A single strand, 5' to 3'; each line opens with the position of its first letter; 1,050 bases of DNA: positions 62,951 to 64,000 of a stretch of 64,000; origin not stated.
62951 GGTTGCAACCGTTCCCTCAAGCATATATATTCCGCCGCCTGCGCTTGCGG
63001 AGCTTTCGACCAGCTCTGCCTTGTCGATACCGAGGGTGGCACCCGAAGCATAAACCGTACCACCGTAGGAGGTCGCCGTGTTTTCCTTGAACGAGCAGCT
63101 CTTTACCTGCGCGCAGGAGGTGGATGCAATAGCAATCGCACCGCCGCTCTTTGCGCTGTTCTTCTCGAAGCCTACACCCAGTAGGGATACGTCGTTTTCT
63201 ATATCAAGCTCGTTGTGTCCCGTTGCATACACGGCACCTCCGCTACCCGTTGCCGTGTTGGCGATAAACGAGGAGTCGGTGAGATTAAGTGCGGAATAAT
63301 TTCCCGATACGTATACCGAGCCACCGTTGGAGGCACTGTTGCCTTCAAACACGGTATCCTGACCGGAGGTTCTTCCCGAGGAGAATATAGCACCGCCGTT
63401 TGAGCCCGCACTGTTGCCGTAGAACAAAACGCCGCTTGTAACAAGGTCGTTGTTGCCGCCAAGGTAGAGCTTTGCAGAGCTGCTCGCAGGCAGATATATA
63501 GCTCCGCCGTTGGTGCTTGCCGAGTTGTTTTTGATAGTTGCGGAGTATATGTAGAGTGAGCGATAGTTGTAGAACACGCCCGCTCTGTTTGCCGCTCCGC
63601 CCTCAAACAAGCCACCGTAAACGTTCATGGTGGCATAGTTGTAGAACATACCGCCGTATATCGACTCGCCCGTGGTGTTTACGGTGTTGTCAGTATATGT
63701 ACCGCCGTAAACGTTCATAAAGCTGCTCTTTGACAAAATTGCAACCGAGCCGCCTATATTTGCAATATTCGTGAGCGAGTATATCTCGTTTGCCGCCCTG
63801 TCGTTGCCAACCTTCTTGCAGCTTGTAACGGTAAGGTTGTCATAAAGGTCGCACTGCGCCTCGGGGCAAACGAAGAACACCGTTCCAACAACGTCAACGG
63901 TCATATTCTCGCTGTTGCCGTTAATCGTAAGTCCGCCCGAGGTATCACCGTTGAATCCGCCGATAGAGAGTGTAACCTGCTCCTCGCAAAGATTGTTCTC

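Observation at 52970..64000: Giant protein of at least 3,676 aa combining Pmp beta-helix supermodules, a PLD-like domain, four LamG modules and a dead-looking SGNH domain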

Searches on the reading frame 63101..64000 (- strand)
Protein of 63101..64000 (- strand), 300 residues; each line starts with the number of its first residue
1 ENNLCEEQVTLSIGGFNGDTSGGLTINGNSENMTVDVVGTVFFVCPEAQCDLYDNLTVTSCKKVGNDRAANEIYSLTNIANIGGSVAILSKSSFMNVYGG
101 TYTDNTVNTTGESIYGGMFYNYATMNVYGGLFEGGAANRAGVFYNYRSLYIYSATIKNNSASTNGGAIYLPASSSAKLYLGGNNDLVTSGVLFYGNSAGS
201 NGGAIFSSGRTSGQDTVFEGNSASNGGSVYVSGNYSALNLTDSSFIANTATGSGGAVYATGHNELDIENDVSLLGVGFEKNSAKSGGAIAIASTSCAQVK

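Call 15: find_related_loci(query=window:63101-64000:-, collection=genome_contigs, flank=10000)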
Query window:63101-64000:- (300 aa) in genome_contigs; peptide patterns used: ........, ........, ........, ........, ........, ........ (x = any residue, [..] = any of these).
63 stretches matched a pattern; 2 encode a relative of the query (tblastn E <= 1e-3); 2 distinct loci.
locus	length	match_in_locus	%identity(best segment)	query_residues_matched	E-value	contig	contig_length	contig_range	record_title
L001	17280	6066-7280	76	1-300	2e-140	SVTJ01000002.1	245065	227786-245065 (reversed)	MAG: Oscillospiraceae bacterium isolate SIG692 NODE_569_length_245065_cov_8.845569, whole genome shotgun sequence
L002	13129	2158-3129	32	138-295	3e-7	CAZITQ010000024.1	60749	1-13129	MAG TPA_asm: uncultured Rickettsiales bacterium isolate binchicken_co141_528 genome assembly, contig: NODE_2041_length_6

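Call 44: search_protein_families(library=pfam, proteins=[L001:4068-5453:+, L001:2171-3286:-, L001:3381-3848:-, L001:352-1239:-, L001:1336-2076:-], max_evalue=0.001)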
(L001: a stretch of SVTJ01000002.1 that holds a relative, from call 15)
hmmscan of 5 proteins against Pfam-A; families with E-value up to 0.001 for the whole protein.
L001:4068-5453:+ (461 aa): 1 family
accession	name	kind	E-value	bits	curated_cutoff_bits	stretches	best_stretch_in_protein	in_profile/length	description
PF00285.26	Citrate_synt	-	1.4e-112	376.7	27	1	54-445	4-357/357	Citrate synthase, C-terminal domain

L001:2171-3286:- (371 aa): 3 families
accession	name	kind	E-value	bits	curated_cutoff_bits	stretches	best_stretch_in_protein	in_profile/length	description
PF03462.23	PCRF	-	2.2e-56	191.2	24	1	34-221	4-194/194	PCRF domain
PF00472.26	RF-1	-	1.8e-36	125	35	1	229-339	2-116/116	RF-1 domain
PF03763.18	Remorin_C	-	1.1e-05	25.6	29.7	1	48-117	10-79/107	Remorin, C-terminal region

L001:3381-3848:- (155 aa): 0 families

L001:352-1239:- (295 aa): 4 families
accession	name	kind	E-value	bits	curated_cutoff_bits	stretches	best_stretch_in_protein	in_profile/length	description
PF12833.13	HTH_18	-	2.8e-18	66.4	33.6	1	209-286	2-79/80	Helix-turn-helix domain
PF00165.29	HTH_AraC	-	4.5e-13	49.4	26.6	1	255-285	12-41/42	Bacterial regulatory helix-turn-helix proteins, AraC family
PF07883.17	Cupin_2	-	3.7e-06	27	27.2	1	35-84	15-64/70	Cupin domain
PF02311.25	AraC_binding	-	5.6e-06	26.6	21.1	1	22-110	7-93/135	AraC-like ligand binding domain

L001:1336-2076:- (246 aa): 0 families
